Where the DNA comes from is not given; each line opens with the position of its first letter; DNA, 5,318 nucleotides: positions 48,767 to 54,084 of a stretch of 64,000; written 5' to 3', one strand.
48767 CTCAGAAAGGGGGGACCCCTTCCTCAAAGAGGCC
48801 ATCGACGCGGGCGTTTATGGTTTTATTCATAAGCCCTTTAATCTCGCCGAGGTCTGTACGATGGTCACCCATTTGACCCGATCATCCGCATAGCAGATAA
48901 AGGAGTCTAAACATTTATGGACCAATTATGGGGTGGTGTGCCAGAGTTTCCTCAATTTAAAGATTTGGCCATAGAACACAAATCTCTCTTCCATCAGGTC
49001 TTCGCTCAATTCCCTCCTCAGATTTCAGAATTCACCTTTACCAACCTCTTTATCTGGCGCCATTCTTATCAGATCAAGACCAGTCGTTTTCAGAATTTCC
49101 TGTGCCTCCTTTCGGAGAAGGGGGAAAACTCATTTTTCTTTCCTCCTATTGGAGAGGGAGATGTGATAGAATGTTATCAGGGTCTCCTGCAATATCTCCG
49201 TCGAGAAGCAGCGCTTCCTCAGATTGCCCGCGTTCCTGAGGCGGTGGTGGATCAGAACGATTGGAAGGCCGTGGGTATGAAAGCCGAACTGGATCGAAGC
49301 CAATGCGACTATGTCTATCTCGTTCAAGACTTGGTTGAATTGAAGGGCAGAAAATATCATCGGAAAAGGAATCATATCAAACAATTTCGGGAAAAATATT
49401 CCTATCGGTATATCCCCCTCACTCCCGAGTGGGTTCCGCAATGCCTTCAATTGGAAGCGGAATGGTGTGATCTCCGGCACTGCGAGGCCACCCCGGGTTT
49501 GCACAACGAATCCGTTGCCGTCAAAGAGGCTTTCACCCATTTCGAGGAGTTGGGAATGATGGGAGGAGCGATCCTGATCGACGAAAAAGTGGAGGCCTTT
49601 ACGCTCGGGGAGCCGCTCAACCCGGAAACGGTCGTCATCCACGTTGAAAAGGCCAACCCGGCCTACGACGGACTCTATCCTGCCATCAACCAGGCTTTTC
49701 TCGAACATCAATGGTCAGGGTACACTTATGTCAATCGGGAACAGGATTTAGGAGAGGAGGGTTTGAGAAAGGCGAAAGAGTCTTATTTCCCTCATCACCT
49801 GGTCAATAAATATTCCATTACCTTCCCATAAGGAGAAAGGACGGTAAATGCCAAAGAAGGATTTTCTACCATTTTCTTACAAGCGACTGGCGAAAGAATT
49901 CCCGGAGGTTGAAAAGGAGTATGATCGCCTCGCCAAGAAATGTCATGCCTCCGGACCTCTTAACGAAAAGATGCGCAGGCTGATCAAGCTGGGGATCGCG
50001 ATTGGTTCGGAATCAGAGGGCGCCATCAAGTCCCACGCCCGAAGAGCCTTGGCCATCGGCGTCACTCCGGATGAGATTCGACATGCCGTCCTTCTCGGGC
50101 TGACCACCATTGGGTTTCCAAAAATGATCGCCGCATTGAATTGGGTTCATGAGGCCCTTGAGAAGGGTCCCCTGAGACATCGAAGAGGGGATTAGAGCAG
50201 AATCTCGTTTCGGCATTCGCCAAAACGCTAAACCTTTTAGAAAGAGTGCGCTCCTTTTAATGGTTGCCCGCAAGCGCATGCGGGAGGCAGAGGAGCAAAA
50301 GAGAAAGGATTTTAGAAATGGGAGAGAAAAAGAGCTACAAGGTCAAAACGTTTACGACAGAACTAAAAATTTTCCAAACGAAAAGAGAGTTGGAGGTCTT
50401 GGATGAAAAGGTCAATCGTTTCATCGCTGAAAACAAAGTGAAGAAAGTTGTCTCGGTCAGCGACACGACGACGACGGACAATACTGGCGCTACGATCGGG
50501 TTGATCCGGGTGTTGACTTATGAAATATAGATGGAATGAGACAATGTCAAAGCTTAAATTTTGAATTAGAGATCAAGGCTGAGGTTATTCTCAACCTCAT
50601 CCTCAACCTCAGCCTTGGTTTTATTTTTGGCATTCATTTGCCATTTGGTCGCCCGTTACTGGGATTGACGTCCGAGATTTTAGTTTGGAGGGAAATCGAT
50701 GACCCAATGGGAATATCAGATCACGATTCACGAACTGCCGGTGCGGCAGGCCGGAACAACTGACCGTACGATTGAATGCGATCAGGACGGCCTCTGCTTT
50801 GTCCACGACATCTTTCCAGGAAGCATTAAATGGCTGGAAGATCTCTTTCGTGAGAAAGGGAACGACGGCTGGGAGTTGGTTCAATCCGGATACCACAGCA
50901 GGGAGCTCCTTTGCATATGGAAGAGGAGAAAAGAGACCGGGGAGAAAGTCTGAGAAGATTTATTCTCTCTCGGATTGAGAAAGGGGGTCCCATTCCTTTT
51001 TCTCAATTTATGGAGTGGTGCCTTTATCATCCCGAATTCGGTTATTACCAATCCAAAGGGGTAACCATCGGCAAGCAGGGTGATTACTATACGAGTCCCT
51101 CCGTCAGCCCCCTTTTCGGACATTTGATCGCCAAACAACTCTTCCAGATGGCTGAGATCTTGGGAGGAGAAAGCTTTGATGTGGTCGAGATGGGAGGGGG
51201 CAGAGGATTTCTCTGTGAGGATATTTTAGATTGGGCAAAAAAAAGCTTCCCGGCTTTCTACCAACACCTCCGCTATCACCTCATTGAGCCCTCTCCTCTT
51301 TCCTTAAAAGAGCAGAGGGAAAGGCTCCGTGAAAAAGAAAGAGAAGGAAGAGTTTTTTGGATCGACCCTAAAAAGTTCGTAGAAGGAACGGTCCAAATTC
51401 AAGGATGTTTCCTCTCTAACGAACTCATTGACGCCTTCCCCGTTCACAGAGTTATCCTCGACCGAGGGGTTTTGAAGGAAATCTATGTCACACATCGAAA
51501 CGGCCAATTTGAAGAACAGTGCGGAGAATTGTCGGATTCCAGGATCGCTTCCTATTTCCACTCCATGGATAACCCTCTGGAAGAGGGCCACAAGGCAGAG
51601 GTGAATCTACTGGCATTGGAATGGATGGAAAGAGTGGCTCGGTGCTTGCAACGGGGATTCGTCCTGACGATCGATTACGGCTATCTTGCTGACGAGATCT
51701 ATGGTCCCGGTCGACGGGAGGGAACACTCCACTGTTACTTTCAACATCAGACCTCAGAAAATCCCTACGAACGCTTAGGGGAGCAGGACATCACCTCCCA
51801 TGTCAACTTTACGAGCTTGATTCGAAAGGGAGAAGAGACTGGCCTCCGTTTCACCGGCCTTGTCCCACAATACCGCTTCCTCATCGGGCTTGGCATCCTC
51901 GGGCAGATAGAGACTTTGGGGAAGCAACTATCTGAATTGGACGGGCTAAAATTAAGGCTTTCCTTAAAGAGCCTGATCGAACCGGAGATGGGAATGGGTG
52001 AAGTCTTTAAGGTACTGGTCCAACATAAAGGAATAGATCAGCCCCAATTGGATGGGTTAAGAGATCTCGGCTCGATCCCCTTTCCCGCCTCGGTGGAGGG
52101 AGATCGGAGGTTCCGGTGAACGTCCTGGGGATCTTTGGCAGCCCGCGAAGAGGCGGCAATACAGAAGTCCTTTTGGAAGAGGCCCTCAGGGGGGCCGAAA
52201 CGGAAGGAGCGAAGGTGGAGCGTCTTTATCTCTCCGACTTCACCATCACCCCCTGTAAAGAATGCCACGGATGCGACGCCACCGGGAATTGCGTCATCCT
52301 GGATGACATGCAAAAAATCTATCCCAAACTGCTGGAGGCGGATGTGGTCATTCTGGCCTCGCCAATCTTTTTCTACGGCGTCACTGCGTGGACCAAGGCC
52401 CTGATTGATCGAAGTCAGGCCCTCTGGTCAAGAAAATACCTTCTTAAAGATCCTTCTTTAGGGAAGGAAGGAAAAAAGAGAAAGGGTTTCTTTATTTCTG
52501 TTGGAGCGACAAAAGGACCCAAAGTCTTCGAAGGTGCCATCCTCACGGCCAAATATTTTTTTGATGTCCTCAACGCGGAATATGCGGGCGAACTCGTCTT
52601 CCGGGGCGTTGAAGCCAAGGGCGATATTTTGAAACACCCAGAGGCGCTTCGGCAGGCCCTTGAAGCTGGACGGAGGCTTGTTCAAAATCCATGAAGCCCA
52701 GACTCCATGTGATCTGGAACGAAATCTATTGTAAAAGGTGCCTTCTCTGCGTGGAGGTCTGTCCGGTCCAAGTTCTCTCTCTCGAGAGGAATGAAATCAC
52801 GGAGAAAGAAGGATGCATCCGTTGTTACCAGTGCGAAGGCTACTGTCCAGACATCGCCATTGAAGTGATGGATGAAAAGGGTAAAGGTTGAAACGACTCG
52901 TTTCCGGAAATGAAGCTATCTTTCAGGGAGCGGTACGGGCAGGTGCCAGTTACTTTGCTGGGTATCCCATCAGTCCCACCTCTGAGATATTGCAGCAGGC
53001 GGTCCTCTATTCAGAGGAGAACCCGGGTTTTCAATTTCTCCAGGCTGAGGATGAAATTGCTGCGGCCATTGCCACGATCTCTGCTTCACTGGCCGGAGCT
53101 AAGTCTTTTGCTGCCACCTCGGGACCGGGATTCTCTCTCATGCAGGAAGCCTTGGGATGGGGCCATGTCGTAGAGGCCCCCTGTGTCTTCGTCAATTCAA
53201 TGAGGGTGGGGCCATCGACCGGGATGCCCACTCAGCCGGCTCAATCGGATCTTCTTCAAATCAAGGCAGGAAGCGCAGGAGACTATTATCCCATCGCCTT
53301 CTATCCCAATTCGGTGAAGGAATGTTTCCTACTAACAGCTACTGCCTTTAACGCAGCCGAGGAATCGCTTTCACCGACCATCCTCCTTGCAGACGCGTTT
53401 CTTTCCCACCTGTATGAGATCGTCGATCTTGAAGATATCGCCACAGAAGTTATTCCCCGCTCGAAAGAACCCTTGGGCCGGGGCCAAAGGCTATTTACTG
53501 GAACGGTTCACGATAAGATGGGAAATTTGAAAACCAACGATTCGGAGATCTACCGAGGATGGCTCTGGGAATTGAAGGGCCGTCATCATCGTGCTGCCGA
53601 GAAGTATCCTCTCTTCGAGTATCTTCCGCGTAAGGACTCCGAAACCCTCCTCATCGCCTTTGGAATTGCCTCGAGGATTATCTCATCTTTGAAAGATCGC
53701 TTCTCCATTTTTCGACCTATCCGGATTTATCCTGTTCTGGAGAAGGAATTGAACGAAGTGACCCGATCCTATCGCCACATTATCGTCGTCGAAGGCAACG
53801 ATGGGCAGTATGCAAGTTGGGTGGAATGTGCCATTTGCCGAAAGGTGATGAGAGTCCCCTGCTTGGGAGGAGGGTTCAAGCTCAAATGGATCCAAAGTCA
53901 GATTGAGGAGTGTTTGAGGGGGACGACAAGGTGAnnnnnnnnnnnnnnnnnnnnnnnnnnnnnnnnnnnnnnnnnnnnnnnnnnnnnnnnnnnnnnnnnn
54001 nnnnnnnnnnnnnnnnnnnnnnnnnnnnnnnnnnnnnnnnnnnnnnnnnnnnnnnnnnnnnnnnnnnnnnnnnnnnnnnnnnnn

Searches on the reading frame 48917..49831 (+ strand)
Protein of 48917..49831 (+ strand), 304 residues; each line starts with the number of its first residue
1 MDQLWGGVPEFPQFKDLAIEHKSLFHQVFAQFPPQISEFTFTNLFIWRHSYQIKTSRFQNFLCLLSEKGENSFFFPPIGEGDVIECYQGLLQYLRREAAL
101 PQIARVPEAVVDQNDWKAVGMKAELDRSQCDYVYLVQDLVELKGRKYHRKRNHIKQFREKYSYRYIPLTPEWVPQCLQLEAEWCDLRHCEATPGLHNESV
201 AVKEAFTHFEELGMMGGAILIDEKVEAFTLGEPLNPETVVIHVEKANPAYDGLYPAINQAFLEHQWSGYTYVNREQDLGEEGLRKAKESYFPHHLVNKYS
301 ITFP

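Call 67: search_protein_families(library=pfam, proteins=[window:48917-49831:+], max_evalue=1e-8)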
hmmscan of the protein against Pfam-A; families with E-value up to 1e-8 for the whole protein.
window:48917-49831:+ (304 aa): 1 family
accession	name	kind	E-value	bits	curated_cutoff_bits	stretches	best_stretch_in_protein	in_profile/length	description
PF09924.15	LPG_synthase_C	-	1.4e-57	195.4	27.5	1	30-301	2-297/298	Phosphatidylglycerol lysyltransferase, C-terminal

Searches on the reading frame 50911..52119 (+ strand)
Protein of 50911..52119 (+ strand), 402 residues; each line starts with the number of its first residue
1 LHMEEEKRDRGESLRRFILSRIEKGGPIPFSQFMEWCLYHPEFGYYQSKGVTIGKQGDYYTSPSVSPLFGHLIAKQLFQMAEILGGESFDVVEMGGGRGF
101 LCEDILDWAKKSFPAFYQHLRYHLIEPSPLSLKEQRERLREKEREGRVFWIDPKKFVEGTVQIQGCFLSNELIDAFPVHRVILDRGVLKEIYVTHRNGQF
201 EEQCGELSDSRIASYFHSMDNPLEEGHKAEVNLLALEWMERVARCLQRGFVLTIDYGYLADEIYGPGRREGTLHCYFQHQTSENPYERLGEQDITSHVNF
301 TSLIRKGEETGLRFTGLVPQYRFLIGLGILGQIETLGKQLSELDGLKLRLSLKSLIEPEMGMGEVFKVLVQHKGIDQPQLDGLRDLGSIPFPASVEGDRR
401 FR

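Call 67: search_protein_families(library=pfam, proteins=[window:50911-52119:+], max_evalue=1e-8)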
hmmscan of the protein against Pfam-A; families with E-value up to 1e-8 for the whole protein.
window:50911-52119:+ (402 aa): 1 family
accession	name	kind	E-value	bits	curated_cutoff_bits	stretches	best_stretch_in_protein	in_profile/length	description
PF02636.23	Methyltransf_28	-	8.6e-67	225.6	23.3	1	72-317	1-248/249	Putative S-adenosyl-L-methionine-dependent methyltransferase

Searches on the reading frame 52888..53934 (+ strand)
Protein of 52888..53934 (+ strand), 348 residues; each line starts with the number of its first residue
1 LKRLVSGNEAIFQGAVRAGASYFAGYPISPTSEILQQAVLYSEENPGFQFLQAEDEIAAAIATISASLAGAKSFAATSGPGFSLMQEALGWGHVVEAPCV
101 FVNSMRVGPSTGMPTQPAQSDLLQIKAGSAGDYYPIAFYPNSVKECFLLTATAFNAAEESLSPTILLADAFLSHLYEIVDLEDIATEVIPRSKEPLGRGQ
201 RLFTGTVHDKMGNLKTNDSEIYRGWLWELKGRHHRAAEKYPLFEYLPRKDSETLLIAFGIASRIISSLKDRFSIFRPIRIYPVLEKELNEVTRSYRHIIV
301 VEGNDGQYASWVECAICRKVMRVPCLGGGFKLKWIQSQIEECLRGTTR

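Call 67: search_protein_families(library=pfam, proteins=[window:52888-53934:+], max_evalue=1e-8)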
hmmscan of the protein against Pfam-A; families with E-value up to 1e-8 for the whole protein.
window:52888-53934:+ (348 aa): 1 family
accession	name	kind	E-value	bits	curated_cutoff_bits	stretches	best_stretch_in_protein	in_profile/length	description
PF01855.24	POR_N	-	3.9e-48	164.7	27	1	14-200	2-188/231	Pyruvate flavodoxin/ferredoxin oxidoreductase, thiamine diP-bdg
